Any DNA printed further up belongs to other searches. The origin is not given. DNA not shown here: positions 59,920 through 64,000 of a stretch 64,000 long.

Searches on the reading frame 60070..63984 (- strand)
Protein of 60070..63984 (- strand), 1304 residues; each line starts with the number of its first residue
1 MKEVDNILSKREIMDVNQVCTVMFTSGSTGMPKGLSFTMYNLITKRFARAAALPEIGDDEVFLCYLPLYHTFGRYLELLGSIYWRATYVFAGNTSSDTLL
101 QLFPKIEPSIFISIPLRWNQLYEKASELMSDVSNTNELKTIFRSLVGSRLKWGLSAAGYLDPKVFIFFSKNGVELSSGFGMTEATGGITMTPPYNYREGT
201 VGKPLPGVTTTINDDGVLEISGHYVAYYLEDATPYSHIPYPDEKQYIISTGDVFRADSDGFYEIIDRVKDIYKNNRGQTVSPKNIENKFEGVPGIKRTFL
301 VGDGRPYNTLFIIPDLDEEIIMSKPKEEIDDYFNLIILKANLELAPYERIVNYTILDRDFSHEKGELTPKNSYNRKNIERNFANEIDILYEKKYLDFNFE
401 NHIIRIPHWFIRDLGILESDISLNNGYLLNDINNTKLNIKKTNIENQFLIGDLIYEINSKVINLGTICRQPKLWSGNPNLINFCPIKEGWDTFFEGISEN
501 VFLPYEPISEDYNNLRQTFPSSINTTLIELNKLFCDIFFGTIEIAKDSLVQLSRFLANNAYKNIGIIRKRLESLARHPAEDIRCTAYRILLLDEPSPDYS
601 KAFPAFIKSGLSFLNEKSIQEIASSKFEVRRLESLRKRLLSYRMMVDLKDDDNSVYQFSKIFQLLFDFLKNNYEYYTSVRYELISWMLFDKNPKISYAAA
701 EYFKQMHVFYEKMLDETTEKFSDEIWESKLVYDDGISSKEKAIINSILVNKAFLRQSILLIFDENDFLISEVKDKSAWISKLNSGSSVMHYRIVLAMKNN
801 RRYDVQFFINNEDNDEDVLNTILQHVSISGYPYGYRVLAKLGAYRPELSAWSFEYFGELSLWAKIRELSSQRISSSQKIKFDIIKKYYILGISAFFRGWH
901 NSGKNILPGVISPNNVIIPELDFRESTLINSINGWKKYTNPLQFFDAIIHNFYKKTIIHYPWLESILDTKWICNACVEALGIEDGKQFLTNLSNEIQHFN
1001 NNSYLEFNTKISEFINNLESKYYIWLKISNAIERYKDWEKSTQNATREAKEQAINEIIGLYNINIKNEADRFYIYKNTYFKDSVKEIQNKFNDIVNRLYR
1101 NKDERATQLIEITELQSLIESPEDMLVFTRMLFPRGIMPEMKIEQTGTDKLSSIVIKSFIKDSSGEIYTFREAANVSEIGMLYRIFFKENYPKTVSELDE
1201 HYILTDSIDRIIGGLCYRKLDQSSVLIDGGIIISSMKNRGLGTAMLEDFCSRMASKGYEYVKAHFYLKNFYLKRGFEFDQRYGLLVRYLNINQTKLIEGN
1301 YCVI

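Call 45: search_protein_families(library=pfam, proteins=[window:60070-63984:-], max_evalue=0.001)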
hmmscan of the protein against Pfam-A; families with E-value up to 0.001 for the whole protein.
window:60070-63984:- (1304 aa): 3 families
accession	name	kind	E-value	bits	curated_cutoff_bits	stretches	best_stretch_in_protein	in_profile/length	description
PF00501.34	AMP-binding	-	1.7e-32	113.1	29.9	1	12-216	157-359/384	AMP-binding enzyme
PF23562.2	AMP-binding_C_3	-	2.3e-11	44.6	20.8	1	276-392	8-122/124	AMP-binding enzyme C-terminal domain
PF00583.31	Acetyltransf_1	-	0.00011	22.9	20.7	1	1195-1276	28-116/116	Acetyltransferase (GNAT) family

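Call 68: find_encoding_contigs(protein=window:60070-63984:-, flank=10000, max_places=3)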
Protein window:60070-63984:- (1304 aa): no gene with exactly this product is on record in the collection.
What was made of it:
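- Tried and rejected: Extension at its right end failed because no exact protein is on record (call 68).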
